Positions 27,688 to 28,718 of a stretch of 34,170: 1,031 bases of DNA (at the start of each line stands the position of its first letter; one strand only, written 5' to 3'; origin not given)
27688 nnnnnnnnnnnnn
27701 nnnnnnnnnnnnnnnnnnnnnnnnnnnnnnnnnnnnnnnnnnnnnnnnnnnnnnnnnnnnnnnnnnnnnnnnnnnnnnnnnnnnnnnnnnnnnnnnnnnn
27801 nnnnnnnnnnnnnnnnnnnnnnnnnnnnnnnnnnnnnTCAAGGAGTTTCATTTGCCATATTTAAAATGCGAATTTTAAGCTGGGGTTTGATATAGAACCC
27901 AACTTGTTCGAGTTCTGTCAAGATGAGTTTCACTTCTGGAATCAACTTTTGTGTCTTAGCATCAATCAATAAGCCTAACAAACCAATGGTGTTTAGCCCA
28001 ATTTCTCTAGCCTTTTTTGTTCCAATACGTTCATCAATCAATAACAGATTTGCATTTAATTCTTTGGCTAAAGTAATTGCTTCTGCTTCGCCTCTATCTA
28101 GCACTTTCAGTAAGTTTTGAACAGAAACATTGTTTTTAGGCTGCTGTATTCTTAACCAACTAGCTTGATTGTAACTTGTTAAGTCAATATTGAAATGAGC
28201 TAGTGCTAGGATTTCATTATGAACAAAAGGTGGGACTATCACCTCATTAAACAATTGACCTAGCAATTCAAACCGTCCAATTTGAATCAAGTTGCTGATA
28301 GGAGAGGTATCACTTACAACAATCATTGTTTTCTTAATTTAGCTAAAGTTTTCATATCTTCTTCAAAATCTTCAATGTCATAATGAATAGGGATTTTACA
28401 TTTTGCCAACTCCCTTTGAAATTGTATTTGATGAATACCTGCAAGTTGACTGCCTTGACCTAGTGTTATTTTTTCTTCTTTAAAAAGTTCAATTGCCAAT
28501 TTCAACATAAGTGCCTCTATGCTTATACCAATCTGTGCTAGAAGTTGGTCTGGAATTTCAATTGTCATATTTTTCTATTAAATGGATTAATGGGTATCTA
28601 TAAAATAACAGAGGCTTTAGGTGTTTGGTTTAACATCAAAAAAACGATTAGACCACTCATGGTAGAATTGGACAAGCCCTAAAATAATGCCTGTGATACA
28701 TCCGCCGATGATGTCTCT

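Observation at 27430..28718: UPF0175-DUF3368(PIN)-ORF3 operon inserted next to glsB with a diverged duplicate of the glsB 5' end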

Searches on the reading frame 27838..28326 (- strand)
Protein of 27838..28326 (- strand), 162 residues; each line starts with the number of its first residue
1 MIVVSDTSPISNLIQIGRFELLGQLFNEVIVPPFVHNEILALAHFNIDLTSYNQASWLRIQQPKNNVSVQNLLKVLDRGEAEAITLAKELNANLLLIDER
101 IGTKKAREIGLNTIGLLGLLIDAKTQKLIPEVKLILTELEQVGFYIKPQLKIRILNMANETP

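Call 6: search_protein_families(library=pfam, proteins=[window:27838-28326:-], max_evalue=0.01)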
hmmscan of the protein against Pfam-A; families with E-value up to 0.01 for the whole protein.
window:27838-28326:- (162 aa): 1 family
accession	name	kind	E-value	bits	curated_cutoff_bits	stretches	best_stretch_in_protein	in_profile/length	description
PF11848.13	DUF3368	-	7.4e-11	42.2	27.3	1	113-156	1-44/46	Domain of unknown function (DUF3368)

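Call 8: search_protein_families(library=ncbifam, proteins=[window:27838-28326:-], max_evalue=1)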
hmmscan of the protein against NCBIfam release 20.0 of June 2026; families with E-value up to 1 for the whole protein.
window:27838-28326:- (162 aa): 0 families

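Call 55: find_homologous_proteins(query=window:27838-28326:-, max_evalue=1e-20)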
Query window:27838-28326:- (162 aa): 1063 proteins with E <= 1e-20 among 1760 candidates; the best 120 are listed.
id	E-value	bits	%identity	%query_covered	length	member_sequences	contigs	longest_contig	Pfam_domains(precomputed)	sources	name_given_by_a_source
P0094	1.4e-95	335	100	100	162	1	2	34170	PF11848.14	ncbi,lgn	-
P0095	8.7e-54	200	61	99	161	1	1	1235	PF11848.14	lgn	-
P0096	1.1e-49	186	59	99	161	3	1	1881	PF11848.14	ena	-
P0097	1.4e-45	173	56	99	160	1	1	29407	PF11848.14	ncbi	-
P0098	3.1e-45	172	54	99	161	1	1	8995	PF11848.14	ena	-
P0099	3.7e-45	172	56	99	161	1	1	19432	PF11848.14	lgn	-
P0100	1.3e-44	170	53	99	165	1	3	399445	PF11848.14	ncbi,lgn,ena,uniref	ncbi:MAG: DUF3368 domain-containing protein [Tunicatimonas sp.]|uniref:DUF3368 domain-containing pro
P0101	1.2e-42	163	54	93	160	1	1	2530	PF11848.14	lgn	-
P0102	1.3e-42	163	52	99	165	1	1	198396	PF11848.14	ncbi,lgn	ncbi:MAG: DUF3368 domain-containing protein [Chitinophagales bacterium]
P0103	2.5e-42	162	55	99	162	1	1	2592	PF11848.14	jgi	jgi:hypothetical protein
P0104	5.8e-42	161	53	99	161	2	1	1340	PF11848.14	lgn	-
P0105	6.3e-42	161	53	99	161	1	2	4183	PF11848.14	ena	-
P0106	6.4e-42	161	53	99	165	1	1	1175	PF11848.14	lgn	-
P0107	7.2e-42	161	53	99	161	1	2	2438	PF11848.14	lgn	-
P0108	9.8e-42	160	53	99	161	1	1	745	PF11848.14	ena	-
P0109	1.7e-41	160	53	99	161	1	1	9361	PF11848.14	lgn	-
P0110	2.1e-41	159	52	99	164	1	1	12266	PF11848.14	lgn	-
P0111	2.3e-41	159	53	99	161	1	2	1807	PF11848.14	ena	-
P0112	4.0e-41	158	53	99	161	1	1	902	PF11848.14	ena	-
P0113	4.0e-41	158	52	99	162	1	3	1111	PF11848.14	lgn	-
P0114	7.3e-41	158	50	99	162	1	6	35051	PF11848.14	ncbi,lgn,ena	-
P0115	7.6e-41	158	54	95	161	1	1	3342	PF11848.14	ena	-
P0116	8.3e-41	157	52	99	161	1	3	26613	PF11848.14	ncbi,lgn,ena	-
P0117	1.2e-40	157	53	99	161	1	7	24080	PF11848.14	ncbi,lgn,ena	-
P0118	1.4e-40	157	50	99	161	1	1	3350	PF11848.14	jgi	jgi:uncharacterized protein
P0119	1.8e-40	156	51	99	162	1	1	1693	PF11848.14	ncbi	ncbi:MAG: DUF3368 domain-containing protein [Bacteroidota bacterium]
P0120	2.9e-40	156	53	99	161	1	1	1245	PF11848.14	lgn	-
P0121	3.4e-40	155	50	99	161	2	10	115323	PF11848.14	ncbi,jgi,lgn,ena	jgi:predicted nucleic acid-binding protein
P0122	3.5e-40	155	51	99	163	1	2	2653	PF11848.14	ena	-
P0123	6.2e-40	155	52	99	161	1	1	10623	PF11848.14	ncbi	-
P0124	8.0e-40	154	55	100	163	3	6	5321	PF11848.14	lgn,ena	-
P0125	1.4e-39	154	49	96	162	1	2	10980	PF11848.14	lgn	-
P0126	1.6e-39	153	51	99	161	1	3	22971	PF11848.14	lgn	-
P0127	2.1e-39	153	52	99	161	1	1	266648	PF11848.14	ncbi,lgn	-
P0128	2.7e-39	153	53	99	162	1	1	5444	PF11848.14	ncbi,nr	ncbi:MAG: DUF3368 domain-containing protein [Saprospiraceae bacterium]|nr:DUF3368 domain-containing 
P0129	3.6e-39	152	51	99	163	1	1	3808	PF11848.14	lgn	-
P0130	3.6e-39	152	50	99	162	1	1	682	PF11848.14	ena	-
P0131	7.3e-39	151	53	99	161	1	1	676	PF11848.14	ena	-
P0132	1.0e-38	151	51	99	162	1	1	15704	PF11848.14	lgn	-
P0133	1.3e-38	150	47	99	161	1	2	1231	PF11848.14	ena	-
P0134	1.4e-38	150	48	99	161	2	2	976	PF11848.14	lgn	-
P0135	1.9e-38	150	51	95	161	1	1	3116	PF11848.14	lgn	-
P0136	2.1e-38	150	50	99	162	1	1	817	PF11848.14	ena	-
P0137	2.2e-38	150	51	99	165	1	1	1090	PF11848.14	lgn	-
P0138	2.9e-38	149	49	99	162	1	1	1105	PF11848.14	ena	-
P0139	3.3e-38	149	51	99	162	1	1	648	PF11848.14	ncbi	-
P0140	3.6e-38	149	50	99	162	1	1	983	PF11848.14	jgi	jgi:uncharacterized protein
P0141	3.8e-38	149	48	99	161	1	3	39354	PF11848.14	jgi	-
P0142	3.9e-38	149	49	99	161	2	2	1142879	PF11848.14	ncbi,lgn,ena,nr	ncbi:MAG: DUF3368 domain-containing protein [Lewinellaceae bacterium]|nr:DUF3368 domain-containing p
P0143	4.0e-38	149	52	99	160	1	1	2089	PF11848.14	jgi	jgi:uncharacterized protein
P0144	6.1e-38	148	50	99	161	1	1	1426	PF11848.14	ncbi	-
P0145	7.9e-38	148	49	99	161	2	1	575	PF11848.14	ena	-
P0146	9.6e-38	148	49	98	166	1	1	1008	PF11848.14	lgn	-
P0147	1.0e-37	147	48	99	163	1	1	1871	PF11848.14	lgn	-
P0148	1.2e-37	147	52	99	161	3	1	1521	PF11848.14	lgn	-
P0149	1.3e-37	147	48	99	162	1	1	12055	PF11848.14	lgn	-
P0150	1.7e-37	147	47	99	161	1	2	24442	PF11848.14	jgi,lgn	jgi:hypothetical protein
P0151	3.5e-37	146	50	99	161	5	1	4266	PF11848.14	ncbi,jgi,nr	ncbi:MAG: DUF3368 domain-containing protein [Saprospiraceae bacterium]|jgi:hypothetical protein|nr:D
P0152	4.3e-37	145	50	99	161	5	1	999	PF11848.14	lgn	-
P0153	4.7e-37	145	47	99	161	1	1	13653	PF11848.14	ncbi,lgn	ncbi:MAG: DUF3368 domain-containing protein [Saprospiraceae bacterium]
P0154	5.7e-37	145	46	99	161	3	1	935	PF11848.14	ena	-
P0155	6.0e-37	145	48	99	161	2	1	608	PF11848.14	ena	-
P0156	6.6e-37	145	48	99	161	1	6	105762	PF11848.14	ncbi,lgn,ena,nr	ncbi:MAG TPA: DUF3368 domain-containing protein [Saprospiraceae bacterium]|nr:DUF3368 domain-contain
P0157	8.3e-37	144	52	99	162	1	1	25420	PF11848.14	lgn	-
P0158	1.3e-36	144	49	95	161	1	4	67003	PF11848.14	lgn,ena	-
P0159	1.4e-36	144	48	99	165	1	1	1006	PF11848.14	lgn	-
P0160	1.4e-36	144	50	99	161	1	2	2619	PF11848.14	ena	-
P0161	1.4e-36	144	52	99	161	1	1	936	PF11848.14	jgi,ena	-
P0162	1.6e-36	144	49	99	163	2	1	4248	PF11848.14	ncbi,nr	ncbi:MAG: DUF3368 domain-containing protein [Saprospiraceae bacterium]|nr:MAG: DUF3368 domain-contai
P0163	1.7e-36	143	49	99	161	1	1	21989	PF11848.14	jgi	jgi:predicted nucleic acid-binding protein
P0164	1.7e-36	143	48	99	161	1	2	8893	PF11848.14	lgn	-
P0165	1.9e-36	143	49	99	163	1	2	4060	PF11848.14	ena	-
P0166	2.7e-36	143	50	95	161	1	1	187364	PF11848.14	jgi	jgi:predicted nucleic acid-binding protein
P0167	2.9e-36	143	48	95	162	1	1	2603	PF11848.14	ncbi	-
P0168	3.0e-36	143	47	99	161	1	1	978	PF11848.14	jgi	-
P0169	4.0e-36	142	58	77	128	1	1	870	PF11848.14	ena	-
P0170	5.4e-36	142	50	99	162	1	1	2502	PF11848.14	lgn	-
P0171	7.1e-36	141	50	99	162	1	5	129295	PF11848.14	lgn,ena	-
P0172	1.2e-35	141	49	99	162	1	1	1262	PF11848.14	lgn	-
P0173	1.2e-35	141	48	99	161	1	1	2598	PF11848.14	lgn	-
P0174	1.3e-35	141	47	99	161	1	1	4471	PF11848.14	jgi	-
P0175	1.4e-35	141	49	99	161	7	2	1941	PF11848.14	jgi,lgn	-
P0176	1.5e-35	140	48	99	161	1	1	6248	PF11848.14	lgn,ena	-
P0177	1.6e-35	140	50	99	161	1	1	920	PF11848.14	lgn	-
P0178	1.7e-35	140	49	99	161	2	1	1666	PF11848.14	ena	-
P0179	1.9e-35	140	50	99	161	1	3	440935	PF11848.14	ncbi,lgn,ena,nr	ncbi:MAG: DUF3368 domain-containing protein [Lewinellaceae bacterium]|nr:DUF3368 domain-containing p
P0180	2.5e-35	140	51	99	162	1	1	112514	PF11848.14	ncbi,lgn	-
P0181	2.7e-35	140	50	99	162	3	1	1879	PF11848.14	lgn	-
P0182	2.7e-35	140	52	89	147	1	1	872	PF11848.14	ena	-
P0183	3.2e-35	139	48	95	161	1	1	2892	PF11848.14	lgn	-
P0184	3.4e-35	139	51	94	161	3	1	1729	PF11848.14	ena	-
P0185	3.8e-35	139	50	99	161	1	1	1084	PF11848.14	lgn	-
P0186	3.9e-35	139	48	95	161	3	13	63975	PF11848.14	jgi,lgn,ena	-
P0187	6.2e-35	138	49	99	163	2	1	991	PF11848.14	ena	-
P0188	7.3e-35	138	47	99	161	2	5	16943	PF11848.14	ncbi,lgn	-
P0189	1.8e-34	137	48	99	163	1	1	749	PF11848.14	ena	-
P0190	2.5e-34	136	50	87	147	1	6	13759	PF11848.14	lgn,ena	-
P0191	3.4e-34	136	46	99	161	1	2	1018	PF11848.14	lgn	-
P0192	4.0e-34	136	50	99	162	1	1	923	PF11848.14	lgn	-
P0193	6.3e-34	135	50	96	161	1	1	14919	PF11848.14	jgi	jgi:uncharacterized protein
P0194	7.5e-34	135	50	99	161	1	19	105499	PF11848.14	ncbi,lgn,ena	-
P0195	7.7e-34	135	48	99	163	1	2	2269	PF11848.14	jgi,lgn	jgi:predicted nucleic acid-binding protein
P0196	1.6e-33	134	45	99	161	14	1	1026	PF11848.14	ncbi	-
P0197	2.0e-33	133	55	74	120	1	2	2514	PF11848.14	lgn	-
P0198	2.5e-33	133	48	99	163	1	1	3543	PF11848.14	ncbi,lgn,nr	ncbi:MAG: DUF3368 domain-containing protein [Leptolyngbyaceae bacterium]|nr:DUF3368 domain-containin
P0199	1.2e-32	131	45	99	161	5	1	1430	PF11848.14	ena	-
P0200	1.3e-32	131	47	99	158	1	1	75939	PF11848.14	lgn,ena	-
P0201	1.4e-32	131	51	96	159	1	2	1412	PF11848.14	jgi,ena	jgi:predicted nucleic acid-binding protein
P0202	1.4e-32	131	46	99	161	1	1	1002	PF11848.14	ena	-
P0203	1.8e-32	130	47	99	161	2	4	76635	PF11848.14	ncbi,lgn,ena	-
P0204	1.9e-32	130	55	75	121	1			PF11848.14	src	-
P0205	2.2e-32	130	45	99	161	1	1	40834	PF11848.14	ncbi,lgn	-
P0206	2.3e-32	130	47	99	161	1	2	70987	PF11848.14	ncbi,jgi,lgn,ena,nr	ncbi:MAG: DUF3368 domain-containing protein [Ignavibacteriales bacterium]|nr:DUF3368 domain-containi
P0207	4.6e-32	129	49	99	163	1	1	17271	PF11848.14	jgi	jgi:uncharacterized protein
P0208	6.3e-32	129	48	99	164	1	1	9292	PF11848.14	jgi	jgi:uncharacterized protein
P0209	7.1e-32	128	56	75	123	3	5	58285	PF11848.14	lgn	-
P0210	7.9e-32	128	46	99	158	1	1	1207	PF11848.14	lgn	-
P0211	8.1e-32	128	46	99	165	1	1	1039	PF11848.14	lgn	-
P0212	1.1e-31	128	45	99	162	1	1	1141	PF11848.14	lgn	-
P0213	1.2e-31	128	49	100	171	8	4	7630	PF11848.14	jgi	jgi:uncharacterized protein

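Call 58: find_encoding_contigs(protein=P0097, flank=3000, max_places=4)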
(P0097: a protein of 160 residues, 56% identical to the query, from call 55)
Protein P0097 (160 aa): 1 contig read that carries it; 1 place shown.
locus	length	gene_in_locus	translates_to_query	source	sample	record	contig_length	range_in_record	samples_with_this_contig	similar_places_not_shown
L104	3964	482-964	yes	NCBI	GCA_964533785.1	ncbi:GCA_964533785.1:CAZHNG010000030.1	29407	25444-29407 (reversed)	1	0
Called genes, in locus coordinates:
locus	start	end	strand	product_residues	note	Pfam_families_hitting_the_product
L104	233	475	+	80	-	PF03683:UPF0175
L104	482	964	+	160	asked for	PF11848:DUF3368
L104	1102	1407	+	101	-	PF04365:BrnT_toxin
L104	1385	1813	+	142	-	-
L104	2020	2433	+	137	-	PF19654:DUF6157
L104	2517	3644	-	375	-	PF09587:PGA_cap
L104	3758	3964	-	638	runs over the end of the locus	PF03717:PBP_dimer, PF00905:Transpeptidase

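Call 62: search_protein_families(library=padloc, proteins=[window:27838-28326:-], max_evalue=0.001)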
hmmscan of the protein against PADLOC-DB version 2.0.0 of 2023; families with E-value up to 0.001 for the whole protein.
window:27838-28326:- (162 aa): 7 families
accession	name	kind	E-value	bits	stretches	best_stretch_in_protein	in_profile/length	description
PDLC05073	PDC-S70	-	1.5e-52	175.8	1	1-160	1-161/162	-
PDLC05071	PDC-S70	-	4.6e-48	161.4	1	1-160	1-159/161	-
PDLC05068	PDC-S70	-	9e-39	130.9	1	1-124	1-124/125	-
PDLC05074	PDC-S70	-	4.1e-24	83.2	1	52-159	18-126/127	-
PDLC05070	PDC-S70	-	5e-24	83.2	1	3-158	5-159/161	-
PDLC05069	PDC-S70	-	1.1e-20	72.1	1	2-152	1-149/161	-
PDLC05072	PDC-S70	-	2.8e-17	61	1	2-155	10-163/167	-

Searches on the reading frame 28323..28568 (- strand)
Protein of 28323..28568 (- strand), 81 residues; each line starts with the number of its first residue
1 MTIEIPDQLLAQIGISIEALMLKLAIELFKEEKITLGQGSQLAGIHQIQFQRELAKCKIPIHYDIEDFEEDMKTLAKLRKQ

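Call 6: search_protein_families(library=pfam, proteins=[window:28323-28568:-], max_evalue=0.01)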
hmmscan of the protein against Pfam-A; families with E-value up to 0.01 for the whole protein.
window:28323-28568:- (81 aa): 1 family
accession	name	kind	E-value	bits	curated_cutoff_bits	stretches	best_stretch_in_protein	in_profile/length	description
PF03683.19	UPF0175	-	1.9e-19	69.5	27.9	1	5-74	1-75/75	Uncharacterised protein family (UPF0175)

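Call 8: search_protein_families(library=ncbifam, proteins=[window:28323-28568:-], max_evalue=1)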
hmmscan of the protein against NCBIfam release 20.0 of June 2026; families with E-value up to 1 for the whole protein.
window:28323-28568:- (81 aa): 0 families

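Call 62: search_protein_families(library=padloc, proteins=[window:28323-28568:-], max_evalue=0.001)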
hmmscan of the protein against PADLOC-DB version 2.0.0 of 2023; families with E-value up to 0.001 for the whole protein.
window:28323-28568:- (81 aa): 1 family
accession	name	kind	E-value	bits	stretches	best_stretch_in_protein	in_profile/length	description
PDLC05075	PDC-S70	-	0.00013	20.3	1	18-61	22-65/83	-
